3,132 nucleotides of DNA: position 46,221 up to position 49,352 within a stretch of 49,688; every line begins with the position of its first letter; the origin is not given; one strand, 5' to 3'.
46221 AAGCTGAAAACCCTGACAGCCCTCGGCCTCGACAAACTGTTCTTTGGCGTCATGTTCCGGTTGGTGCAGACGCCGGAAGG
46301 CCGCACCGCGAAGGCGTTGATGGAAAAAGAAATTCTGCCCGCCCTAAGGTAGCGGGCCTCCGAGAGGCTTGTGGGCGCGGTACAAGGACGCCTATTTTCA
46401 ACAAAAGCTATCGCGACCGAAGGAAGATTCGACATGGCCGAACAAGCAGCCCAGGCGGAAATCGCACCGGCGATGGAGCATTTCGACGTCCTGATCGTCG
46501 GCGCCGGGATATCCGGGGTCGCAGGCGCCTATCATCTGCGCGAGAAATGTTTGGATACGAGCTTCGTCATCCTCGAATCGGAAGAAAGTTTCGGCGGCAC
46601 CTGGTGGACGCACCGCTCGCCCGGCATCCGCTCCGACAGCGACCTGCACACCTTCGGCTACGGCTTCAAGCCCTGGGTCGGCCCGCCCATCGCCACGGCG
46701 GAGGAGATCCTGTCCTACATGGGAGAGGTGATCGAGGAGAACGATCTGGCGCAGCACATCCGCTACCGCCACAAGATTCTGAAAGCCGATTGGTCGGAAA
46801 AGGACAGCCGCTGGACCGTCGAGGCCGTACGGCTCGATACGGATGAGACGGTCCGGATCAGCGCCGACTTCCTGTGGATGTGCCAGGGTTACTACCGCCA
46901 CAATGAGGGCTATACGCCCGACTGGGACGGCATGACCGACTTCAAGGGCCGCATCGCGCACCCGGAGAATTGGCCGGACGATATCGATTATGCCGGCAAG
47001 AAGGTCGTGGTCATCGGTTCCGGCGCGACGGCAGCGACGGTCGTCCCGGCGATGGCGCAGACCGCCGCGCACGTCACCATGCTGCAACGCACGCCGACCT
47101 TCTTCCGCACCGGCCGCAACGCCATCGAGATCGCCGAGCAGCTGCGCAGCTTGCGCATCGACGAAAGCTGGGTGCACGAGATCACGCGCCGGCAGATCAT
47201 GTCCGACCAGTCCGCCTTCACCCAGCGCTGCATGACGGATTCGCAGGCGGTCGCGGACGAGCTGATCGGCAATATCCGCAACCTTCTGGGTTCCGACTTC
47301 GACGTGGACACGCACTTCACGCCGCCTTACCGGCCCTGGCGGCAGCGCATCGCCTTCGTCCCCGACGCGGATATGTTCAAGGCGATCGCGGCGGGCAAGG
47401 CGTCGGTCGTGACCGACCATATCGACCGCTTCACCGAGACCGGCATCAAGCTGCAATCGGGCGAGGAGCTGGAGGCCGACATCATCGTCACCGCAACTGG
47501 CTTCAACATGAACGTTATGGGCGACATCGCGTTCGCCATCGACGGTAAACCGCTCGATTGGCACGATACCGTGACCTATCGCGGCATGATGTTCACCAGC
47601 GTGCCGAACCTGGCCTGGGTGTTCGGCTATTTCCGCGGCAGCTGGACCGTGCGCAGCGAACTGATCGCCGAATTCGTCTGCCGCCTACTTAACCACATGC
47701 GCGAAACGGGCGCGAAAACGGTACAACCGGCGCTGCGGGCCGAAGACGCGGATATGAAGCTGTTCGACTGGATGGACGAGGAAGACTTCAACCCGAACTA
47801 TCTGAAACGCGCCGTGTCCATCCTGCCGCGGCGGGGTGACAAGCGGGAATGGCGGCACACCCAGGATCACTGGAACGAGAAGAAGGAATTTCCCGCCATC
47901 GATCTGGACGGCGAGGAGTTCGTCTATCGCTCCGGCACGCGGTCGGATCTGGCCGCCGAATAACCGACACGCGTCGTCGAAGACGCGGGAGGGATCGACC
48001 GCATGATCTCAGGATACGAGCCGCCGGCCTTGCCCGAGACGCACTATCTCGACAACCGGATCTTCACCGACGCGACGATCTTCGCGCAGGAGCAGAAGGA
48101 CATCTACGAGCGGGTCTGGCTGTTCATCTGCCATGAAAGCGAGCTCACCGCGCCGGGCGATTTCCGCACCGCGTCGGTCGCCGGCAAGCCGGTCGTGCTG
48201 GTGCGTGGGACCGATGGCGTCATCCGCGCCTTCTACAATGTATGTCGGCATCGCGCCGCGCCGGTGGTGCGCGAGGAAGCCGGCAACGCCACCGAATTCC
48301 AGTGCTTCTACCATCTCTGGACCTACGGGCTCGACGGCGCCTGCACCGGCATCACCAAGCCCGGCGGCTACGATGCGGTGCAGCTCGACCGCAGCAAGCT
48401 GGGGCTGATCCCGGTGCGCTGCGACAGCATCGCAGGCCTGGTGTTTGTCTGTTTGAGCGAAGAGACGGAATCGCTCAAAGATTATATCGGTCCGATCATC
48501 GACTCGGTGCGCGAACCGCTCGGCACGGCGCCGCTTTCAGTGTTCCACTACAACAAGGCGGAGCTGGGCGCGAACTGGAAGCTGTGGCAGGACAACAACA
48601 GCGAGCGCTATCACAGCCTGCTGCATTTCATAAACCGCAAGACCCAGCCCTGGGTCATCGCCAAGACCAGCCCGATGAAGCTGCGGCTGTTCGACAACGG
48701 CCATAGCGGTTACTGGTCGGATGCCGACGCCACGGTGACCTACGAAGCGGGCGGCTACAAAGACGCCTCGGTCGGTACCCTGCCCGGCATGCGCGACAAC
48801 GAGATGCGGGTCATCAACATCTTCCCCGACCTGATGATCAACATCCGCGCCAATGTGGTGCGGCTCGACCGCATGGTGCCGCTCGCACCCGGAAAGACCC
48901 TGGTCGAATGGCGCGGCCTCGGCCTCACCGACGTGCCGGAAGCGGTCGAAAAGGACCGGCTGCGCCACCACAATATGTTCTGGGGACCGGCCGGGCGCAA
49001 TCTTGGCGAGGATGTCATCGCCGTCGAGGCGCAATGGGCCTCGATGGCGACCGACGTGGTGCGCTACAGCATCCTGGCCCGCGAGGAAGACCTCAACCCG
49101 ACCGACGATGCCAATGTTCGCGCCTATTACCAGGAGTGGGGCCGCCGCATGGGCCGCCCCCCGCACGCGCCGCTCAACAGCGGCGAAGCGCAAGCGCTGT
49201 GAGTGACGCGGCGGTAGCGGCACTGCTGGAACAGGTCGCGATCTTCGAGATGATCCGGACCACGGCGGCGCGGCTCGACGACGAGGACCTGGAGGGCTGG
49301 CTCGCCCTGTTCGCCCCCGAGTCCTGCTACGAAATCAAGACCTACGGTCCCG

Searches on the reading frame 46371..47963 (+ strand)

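Call 31: search_protein_families(library=pfam, proteins=[window:46371-47963:+], max_evalue=0.00001)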
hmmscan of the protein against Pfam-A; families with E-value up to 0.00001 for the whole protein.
window:46371-47963:+ (530 aa): 7 families
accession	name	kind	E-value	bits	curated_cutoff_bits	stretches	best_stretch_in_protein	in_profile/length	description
PF00743.25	FMO-like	-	2.7e-12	46.4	22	1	109-243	82-217/532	Flavin-binding monooxygenase-like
PF07992.20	Pyr_redox_2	-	1e-10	42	26.1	1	38-255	1-189/291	Pyridine nucleotide-disulphide oxidoreductase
PF13450.12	NAD_binding_8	-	7.2e-10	39.5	21.9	1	42-95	1-52/68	NAD(P)-binding Rossmann-like domain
PF13738.12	Pyr_redox_3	-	5.6e-09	36.1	30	1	41-245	1-200/305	Pyridine nucleotide-disulphide oxidoreductase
PF01946.23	Thi4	-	2.9e-07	30.4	26.2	0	37-80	17-59/235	Thi4 family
PF01266.30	DAO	-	4.5e-07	30.2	27.9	0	39-79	1-40/353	FAD dependent oxidoreductase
PF13434.12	Lys_Orn_oxgnase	-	1e-06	28.6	21.3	0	125-379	107-338/339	L-lysine 6-monooxygenase/L-ornithine 5-monooxygenase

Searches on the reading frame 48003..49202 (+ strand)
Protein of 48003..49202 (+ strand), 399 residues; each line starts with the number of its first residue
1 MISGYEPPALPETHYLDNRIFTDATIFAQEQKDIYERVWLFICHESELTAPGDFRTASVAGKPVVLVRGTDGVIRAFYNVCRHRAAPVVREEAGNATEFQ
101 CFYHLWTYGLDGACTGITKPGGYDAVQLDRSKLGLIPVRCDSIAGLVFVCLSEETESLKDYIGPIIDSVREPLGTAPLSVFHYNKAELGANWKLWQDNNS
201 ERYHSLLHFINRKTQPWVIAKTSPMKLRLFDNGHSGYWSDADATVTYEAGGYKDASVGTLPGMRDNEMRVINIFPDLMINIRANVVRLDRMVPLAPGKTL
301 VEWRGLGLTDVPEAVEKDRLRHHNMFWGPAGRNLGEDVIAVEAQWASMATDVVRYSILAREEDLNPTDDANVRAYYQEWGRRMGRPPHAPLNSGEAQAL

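Call 31: search_protein_families(library=pfam, proteins=[window:48003-49202:+], max_evalue=0.00001)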
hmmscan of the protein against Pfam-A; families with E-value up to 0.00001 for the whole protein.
window:48003-49202:+ (399 aa): 2 families
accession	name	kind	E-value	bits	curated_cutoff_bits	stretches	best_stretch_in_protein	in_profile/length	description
PF00355.32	Rieske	-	2.2e-18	66.4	20.3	1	39-120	2-81/88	Rieske [2Fe-2S] domain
PF00848.25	Ring_hydroxyl_A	-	5.8e-15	56.2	24.9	1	180-377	6-207/208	Ring hydroxylating alpha subunit (catalytic domain)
